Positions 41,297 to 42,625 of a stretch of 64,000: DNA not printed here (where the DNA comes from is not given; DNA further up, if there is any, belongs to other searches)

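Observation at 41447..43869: Integron-cassette-like structure: two attC-like sites between lower-GC orphan ORFs, with no integrase in the window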

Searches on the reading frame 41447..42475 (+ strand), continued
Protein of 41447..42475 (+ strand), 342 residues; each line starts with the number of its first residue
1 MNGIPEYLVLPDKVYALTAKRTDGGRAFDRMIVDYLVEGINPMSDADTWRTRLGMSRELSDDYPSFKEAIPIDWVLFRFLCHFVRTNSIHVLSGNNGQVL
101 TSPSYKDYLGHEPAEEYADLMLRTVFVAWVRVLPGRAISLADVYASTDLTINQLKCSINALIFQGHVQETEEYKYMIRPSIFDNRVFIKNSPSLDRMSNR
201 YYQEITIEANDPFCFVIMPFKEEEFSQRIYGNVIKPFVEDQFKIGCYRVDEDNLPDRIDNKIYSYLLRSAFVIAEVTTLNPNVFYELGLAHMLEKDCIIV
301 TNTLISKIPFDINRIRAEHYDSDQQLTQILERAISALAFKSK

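Call 66: search_solved_structures(query=window:41447-42475:+, max_evalue=1)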
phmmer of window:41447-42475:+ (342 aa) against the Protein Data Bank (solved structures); distinct sequences matched with E-value up to 1: 2.
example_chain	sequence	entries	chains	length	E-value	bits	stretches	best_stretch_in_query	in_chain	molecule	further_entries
2l3x_A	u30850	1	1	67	0.29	13.7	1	295-334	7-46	ABLIM2 protein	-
9fq7_4O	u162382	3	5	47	0.76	12.3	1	103-130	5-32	GINS subunit domain-containing protein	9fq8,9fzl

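Call 89: predict_structure(alignment_id=A9)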
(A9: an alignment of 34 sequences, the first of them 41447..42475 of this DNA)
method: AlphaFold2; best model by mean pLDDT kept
length: 342 residues; sequences in the alignment: 34
mean_pLDDT: 76.6   pTM: 0.56
mean pLDDT of the five models: 76.6, 69.3, 69.1, 68.4, 67.3
residues with pLDDT >= 90: 87; 70-90: 163; 50-70: 57; < 50: 35
segments of 3 or more residues with pLDDT < 50: 83-97, 195-206, 252-257
pLDDT, mean of each block of 10 residues (from residue 1): 85 88 64 82 84 77 85 84 40 42 67 82 91 92 90 92 93 92 65 41 44 82 82 91 80 49 76 80 79 85 79 75 94 80 47
secondary structure, 60 per line:
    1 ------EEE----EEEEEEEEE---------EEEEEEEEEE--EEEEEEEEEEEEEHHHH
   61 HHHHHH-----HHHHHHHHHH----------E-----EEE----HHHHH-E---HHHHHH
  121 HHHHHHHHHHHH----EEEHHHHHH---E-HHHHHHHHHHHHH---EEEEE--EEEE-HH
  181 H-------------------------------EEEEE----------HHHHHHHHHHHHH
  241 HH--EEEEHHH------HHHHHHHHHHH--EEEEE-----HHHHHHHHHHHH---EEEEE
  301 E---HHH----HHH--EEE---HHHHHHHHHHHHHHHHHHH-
elements in order: E7-9 E14-22 E32-41 E44-56 H57-66 H72-81 E98-100 H105-109 H115-132 E137-139 H140-145 H151-163 E167-171 E174-177 E213-217 H228-242 E245-248 H258-268 E271-275 H281-292 E296-301 E317-319 H323-341

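Call 92: fold_search(model_id=the predicted structure, library=pdb)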
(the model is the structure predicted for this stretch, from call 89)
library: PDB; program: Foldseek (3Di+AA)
matches with E <= 10: 1233; with E <= 0.001: 0
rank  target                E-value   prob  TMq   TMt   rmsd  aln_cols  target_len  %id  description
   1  4fyh_A                1.1e-03  1.00  0.30  0.73   4.4       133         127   20  Crystal structure of rcl with phospho-triciribine (released 2013-01-02)
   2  9i9q_D                1.2e-03  1.00  0.29  0.66   4.3       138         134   18  Crystal structure of DNPH1 bound by compound 2. (released 2025-11-12)
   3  4fyh_B                1.3e-03  1.00  0.30  0.74   3.6       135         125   16  Crystal structure of rcl with phospho-triciribine (released 2013-01-02)
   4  4p5e_A                1.4e-03  1.00  0.29  0.64   4.4       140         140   18  CRYSTAL STRUCTURE OF HUMAN DNPH1 (RCL) WITH 6-NAPHTHYL-PURINE-RIBOSIDE-MONOPHOSPHATE (released 2014-08-20)
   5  8rqd_C                1.4e-03  1.00  0.27  0.61   4.7       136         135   20  Crystal structure of human DNPH1 mutant-Y24F (released 2024-11-20)
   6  9ia6_B                1.5e-03  1.00  0.28  0.66   3.7       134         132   16  Crystal structure of DNPH1 bound by compound 3. (released 2025-11-12)
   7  4fyh_D                1.9e-03  1.00  0.29  0.68   4.0       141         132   18  Crystal structure of rcl with phospho-triciribine (released 2013-01-02)
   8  4kxl_C                2.2e-03  1.00  0.29  0.68   4.8       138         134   19  Crystal structure of DNPH1 (RCL) with 6-CYCLOPENTYL-AMP (released 2014-02-05)
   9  9da6_B                2.2e-03  1.00  0.28  0.67   4.7       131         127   18  Crystal structure of human DNPH1 bound to inhibitor 3a (released 2025-02-05)
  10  4p5d_A                2.2e-03  1.00  0.29  0.62   4.7       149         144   18  CRYSTAL STRUCTURE OF RAT DNPH1 (RCL) WITH 6-NAPHTHYL-PURINE-RIBOSIDE-MONOPHOSPHATE (released 2014-08-20)
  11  9i3q_A                2.2e-03  1.00  0.26  0.64   4.6       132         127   19  Crystal structure of DNPH1 bound by compound 2. (released 2025-11-12)
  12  6qai_B                2.3e-03  1.00  0.24  0.51   7.0       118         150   11  2-desoxiribosyltransferase from Leishmania mexicana (released 2018-12-26)
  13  8rqd_A                2.7e-03  1.00  0.27  0.58   5.1       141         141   19  Crystal structure of human DNPH1 mutant-Y24F (released 2024-11-20)
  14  9ia6_A                2.9e-03  1.00  0.29  0.69   3.6       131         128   17  Crystal structure of DNPH1 bound by compound 3. (released 2025-11-12)
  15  4w8g                  3.1e-03  1.00  0.30  0.74   3.1       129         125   10  Crystal structure of the TIR domain of the Toll-related Receptor TRR-2 from the lower metazoan Hydra magnipapillata (cry (released 2015-09-09)
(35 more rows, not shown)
